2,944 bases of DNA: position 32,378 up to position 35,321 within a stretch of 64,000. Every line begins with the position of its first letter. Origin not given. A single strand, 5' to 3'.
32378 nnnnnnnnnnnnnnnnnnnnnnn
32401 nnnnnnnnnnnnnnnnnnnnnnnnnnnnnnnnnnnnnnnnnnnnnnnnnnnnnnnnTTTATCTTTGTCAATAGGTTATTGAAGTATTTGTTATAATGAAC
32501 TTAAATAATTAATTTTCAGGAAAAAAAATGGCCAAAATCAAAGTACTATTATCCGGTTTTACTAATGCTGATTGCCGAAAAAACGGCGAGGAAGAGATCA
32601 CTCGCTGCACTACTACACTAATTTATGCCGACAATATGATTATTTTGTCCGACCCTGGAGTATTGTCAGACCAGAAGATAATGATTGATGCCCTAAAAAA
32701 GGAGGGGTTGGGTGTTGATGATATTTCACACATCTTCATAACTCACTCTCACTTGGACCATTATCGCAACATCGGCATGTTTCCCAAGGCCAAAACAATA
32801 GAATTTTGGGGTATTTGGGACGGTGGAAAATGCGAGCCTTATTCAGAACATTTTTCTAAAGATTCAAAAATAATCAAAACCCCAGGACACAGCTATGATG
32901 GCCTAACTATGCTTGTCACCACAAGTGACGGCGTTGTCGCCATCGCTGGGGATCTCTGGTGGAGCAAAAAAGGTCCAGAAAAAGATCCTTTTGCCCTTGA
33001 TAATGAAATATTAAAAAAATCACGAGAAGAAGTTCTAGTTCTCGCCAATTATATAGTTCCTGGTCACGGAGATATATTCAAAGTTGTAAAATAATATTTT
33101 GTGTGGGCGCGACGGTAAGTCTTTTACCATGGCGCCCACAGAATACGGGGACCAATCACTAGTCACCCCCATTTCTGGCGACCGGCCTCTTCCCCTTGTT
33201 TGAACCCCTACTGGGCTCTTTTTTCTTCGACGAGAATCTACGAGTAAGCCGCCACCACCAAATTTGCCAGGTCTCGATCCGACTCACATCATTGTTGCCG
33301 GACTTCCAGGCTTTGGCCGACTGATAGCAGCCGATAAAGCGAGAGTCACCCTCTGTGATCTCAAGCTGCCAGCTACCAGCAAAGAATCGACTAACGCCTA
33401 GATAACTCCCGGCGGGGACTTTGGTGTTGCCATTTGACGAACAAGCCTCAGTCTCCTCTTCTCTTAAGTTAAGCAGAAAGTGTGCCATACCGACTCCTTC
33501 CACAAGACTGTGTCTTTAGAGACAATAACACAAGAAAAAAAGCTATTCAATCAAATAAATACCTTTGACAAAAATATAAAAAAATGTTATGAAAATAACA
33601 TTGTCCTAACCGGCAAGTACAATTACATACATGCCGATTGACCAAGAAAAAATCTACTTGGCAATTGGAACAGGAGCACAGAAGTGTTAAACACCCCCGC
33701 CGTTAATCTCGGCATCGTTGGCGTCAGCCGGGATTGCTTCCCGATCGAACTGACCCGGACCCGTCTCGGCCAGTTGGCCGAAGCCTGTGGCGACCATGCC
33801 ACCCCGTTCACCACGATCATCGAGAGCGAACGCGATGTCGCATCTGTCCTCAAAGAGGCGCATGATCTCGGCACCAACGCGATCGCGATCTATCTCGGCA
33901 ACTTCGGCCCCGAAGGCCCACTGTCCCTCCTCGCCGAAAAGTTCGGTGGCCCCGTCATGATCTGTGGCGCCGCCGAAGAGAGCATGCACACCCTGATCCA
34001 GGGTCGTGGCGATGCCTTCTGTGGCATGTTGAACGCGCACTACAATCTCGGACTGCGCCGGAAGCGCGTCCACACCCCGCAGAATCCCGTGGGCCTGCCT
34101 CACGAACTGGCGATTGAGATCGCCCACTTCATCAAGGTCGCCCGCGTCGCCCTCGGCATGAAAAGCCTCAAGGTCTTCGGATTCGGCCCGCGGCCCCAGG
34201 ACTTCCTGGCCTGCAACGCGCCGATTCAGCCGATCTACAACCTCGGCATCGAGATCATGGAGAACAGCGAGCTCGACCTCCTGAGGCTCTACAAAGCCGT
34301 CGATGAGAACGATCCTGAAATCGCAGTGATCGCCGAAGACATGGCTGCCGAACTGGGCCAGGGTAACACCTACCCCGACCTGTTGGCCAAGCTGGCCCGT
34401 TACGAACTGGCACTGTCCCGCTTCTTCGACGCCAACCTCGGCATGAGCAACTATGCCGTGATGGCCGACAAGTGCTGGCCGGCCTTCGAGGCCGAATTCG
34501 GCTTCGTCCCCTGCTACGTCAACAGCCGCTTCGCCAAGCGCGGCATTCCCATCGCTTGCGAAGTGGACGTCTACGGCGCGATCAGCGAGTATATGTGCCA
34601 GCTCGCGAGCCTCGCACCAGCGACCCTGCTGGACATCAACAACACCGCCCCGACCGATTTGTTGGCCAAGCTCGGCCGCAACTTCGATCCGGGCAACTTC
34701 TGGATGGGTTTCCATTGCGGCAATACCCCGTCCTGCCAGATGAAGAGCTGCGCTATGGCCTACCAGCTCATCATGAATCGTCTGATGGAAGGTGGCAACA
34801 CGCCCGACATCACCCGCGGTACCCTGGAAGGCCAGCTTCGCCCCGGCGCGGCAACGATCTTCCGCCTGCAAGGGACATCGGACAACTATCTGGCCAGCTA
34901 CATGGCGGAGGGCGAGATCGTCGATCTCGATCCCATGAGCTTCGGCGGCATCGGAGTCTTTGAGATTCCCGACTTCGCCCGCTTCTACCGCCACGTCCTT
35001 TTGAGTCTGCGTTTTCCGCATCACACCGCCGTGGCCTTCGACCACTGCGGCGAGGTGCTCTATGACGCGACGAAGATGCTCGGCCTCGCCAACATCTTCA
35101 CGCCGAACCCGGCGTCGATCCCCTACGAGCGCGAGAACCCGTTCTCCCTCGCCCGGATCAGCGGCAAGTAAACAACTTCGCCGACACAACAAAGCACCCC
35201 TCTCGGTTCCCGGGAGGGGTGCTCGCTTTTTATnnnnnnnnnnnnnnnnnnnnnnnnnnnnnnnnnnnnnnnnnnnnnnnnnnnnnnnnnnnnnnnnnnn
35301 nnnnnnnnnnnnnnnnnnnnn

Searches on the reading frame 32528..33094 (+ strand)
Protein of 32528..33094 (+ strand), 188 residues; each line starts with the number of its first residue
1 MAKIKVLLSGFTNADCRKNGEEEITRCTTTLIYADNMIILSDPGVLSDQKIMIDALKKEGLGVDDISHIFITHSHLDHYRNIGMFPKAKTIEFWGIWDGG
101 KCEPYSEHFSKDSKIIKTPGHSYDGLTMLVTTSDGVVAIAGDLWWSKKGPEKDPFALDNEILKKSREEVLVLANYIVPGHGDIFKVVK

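Call 62: search_protein_families(library=pfam, proteins=[window:32528-33094:+], max_evalue=0.01)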
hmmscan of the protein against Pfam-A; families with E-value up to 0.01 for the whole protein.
window:32528-33094:+ (188 aa): 2 families
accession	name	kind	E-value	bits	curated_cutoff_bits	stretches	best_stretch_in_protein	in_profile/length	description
PF00753.33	Lactamase_B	-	3.7e-13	50.3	22.7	1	27-91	6-69/196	Metallo-beta-lactamase superfamily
PF12706.13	Lactamase_B_2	-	0.002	18.2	27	1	59-94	24-61/200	Beta-lactamase superfamily domain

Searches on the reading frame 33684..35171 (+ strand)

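Call 62: search_protein_families(library=pfam, proteins=[window:33684-35171:+], max_evalue=0.01)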
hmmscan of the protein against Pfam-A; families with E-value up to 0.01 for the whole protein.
window:33684-35171:+ (495 aa): 1 family
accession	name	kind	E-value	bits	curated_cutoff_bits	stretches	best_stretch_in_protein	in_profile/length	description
PF02952.23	Fucose_iso_C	-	6e-20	71.8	29.3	1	343-469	2-138/143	L-fucose isomerase, C-terminal domain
